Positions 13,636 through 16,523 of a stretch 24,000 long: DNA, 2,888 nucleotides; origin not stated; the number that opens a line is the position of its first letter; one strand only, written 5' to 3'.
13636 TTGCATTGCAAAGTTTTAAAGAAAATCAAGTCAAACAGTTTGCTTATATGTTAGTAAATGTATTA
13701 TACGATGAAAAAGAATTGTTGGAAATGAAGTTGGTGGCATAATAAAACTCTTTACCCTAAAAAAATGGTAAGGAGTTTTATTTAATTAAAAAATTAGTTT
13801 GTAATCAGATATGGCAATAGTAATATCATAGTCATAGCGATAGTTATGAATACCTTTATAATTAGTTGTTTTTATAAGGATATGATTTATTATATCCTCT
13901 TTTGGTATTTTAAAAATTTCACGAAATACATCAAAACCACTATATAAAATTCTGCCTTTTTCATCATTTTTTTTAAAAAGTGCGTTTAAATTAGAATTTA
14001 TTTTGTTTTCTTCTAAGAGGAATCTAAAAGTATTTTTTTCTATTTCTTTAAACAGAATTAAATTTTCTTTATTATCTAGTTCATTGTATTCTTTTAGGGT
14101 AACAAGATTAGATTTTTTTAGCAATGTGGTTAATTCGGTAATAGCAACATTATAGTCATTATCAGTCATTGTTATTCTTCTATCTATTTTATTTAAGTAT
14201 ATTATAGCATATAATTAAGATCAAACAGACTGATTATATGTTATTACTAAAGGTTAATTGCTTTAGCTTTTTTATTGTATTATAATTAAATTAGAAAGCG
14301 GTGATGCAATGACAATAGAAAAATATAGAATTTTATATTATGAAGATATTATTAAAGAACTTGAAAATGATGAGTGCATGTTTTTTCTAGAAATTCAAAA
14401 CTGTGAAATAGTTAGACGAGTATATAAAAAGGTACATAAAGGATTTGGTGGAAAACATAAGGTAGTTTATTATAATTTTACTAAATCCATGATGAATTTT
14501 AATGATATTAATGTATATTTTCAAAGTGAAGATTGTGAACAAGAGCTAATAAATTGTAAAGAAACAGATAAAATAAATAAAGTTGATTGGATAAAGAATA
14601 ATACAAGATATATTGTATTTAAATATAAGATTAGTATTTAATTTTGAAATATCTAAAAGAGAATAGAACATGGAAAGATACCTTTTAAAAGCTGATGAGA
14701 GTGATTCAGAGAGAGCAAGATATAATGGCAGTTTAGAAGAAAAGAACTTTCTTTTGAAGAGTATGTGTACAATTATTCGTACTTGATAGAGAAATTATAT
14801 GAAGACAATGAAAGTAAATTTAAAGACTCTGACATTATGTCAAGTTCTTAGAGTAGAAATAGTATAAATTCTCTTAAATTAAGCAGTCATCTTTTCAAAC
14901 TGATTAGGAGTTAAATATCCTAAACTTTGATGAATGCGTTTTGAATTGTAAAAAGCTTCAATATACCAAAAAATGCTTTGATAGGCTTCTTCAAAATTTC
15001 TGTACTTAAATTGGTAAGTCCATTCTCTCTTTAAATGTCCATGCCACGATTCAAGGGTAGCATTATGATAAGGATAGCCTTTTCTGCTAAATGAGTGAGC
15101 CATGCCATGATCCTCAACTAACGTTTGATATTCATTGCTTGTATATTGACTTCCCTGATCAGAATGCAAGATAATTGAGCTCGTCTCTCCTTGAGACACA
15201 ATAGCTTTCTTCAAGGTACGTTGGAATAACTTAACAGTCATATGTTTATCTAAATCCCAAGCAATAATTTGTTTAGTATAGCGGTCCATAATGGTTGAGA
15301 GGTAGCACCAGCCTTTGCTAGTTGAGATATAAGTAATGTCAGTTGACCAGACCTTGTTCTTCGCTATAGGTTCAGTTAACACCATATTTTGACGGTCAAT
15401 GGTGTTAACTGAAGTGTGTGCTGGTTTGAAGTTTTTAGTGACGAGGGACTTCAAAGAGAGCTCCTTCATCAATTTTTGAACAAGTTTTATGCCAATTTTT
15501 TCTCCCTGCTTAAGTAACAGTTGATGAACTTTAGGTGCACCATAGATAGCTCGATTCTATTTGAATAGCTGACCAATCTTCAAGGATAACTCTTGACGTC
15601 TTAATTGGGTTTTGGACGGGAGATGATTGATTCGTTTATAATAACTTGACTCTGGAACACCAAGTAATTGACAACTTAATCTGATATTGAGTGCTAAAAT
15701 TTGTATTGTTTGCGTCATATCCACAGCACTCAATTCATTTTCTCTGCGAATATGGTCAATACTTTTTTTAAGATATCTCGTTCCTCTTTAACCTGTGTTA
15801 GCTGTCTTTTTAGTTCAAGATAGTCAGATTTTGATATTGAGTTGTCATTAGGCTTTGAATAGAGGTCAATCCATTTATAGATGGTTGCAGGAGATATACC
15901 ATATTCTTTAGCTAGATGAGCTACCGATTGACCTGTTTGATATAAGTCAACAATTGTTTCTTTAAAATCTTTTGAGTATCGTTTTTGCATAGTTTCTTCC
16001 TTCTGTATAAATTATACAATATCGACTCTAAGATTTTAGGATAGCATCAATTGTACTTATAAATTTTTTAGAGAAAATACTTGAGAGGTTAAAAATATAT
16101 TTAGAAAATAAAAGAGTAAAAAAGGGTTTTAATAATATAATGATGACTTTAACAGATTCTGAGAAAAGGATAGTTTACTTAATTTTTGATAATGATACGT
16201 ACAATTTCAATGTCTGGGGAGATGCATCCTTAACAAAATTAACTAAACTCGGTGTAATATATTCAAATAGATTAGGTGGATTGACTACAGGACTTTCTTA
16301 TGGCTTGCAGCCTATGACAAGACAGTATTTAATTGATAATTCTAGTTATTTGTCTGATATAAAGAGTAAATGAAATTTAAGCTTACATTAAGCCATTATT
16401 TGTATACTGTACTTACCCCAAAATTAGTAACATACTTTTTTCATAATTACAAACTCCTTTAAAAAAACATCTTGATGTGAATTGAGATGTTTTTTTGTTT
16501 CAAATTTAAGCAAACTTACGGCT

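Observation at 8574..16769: Compact integrase-bearing island in the 3' end of a purine permease gene, bounded by 157-bp direct repeats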

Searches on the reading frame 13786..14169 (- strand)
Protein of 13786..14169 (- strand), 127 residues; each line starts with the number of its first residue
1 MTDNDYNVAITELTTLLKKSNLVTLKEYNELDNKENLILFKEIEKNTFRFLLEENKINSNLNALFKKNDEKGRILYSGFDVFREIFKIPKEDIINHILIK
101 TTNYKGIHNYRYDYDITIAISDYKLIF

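Call 7: search_protein_families(library=pfam, proteins=[window:13786-14169:-], max_evalue=0.01)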
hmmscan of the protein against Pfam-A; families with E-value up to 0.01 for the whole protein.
window:13786-14169:- (127 aa): 0 families

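Call 8: search_protein_families(library=padloc, proteins=[window:13786-14169:-], max_evalue=0.01)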
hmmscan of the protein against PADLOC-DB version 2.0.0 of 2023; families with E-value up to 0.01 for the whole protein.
window:13786-14169:- (127 aa): 1 family
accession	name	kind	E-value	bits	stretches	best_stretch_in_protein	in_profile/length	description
PDLC00555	JetD2|JetD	-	0.003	14.4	1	4-58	83-138/472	DUF2220; DUF3322; DUF2399 domain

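Call 9: search_protein_families(library=phrogs, proteins=[window:13786-14169:-], max_evalue=0.01)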
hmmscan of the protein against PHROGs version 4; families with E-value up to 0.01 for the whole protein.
window:13786-14169:- (127 aa): 0 families
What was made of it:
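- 13786..14169 (-): Orphan ORF o127, function unknown. No Pfam or PHROG match; only a marginal PADLOC JetD hit at E 0.003 (calls 7-9).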

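Call 54: find_related_loci(query=window:13786-14169:-, collection=viral_contigs, flank=10000)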
Query window:13786-14169:- (127 aa) in viral_contigs; peptide patterns used: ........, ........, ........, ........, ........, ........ (x = any residue, [..] = any of these).
11 stretches matched a pattern, but none encodes a relative of the query by tblastn (E <= 1e-3).
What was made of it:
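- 13786..14169 (-): No relative in viral contigs (call 54).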

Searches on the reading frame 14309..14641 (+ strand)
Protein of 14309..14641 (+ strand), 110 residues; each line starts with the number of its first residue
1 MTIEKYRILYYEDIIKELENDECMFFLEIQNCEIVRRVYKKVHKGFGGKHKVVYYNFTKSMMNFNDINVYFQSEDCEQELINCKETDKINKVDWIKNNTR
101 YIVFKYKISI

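Call 7: search_protein_families(library=pfam, proteins=[window:14309-14641:+], max_evalue=0.01)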
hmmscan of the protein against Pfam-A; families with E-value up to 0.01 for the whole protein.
window:14309-14641:+ (110 aa): 0 families

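Call 8: search_protein_families(library=padloc, proteins=[window:14309-14641:+], max_evalue=0.01)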
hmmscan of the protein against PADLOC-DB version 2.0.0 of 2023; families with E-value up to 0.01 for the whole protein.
window:14309-14641:+ (110 aa): 0 families

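Call 9: search_protein_families(library=phrogs, proteins=[window:14309-14641:+], max_evalue=0.01)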
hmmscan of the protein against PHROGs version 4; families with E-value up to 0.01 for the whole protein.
window:14309-14641:+ (110 aa): 1 family
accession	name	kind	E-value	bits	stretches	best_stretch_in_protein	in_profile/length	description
phrog_26556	-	unknown function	0.005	17.6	1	67-105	7-44/54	-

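Call 55: find_related_loci(query=window:14309-14641:+, collection=viral_contigs, flank=10000)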
Query window:14309-14641:+ (110 aa) in viral_contigs; peptide patterns used: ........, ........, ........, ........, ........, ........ (x = any residue, [..] = any of these).
3 stretches matched a pattern, but none encodes a relative of the query by tblastn (E <= 1e-3).
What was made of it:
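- The right 0.56 kb, o127 and o110 have no relatives anywhere I searched (calls 54, 55), so their phage origin is assumed.
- Tried and rejected: None in viral contigs (calls 54, 55).
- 14309..14641 (+): Orphan ORF o110, function unknown. No credible family match (calls 7-9); no relative in viral contigs (call 55).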

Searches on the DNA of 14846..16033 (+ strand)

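Call 46: search_dna_similar(query=window:14846-16033:+, collection=plasmids, mode=near, max_rows=8)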
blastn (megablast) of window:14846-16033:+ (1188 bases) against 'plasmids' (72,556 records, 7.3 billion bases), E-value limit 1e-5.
No match.
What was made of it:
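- Tried and rejected: Megablast against plasmids gave no match (call 46).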

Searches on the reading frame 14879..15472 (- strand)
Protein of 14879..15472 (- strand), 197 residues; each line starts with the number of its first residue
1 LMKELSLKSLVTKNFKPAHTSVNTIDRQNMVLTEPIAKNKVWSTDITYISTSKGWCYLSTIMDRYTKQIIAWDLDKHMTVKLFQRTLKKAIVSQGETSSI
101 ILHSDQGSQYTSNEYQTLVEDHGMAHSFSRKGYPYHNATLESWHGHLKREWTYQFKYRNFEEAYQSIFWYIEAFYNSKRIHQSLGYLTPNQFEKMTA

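Call 72: search_protein_families(library=pfam, proteins=[window:14879-15472:-], max_evalue=0.01)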
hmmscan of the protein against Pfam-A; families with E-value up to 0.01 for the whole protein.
window:14879-15472:- (197 aa): 5 families
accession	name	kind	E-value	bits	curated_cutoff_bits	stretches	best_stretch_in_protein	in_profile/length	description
PF00665.32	rve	-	1e-29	103.2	32.6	1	38-134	4-102/102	Integrase core domain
PF13333.12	rve_2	-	6.6e-14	52.2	22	1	141-196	1-55/56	Integrase core domain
PF13683.12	rve_3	-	3.2e-13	49.7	26.5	1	122-189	1-67/67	Integrase core domain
PF13610.12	DDE_Tnp_IS240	-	6.1e-07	30.1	27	1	40-167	2-126/139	DDE domain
PF13358.12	DDE_3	-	0.004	17.4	28.6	1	50-161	32-143/146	DDE superfamily endonuclease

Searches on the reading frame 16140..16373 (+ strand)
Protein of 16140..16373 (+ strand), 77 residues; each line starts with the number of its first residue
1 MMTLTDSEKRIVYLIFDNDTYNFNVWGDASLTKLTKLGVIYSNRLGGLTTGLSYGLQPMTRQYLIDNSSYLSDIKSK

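Call 7: search_protein_families(library=pfam, proteins=[window:16140-16373:+], max_evalue=0.01)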
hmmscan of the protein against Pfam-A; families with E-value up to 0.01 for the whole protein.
window:16140-16373:+ (77 aa): 0 families

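Call 8: search_protein_families(library=padloc, proteins=[window:16140-16373:+], max_evalue=0.01)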
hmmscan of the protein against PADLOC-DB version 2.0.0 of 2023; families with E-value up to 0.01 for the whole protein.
window:16140-16373:+ (77 aa): 0 families

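Call 9: search_protein_families(library=phrogs, proteins=[window:16140-16373:+], max_evalue=0.01)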
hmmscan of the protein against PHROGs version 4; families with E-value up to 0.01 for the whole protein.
window:16140-16373:+ (77 aa): 0 families
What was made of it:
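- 16140..16373 (+): Orphan ORF o77 in the 0.56 kb of right-end DNA. No family match (calls 7-9).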
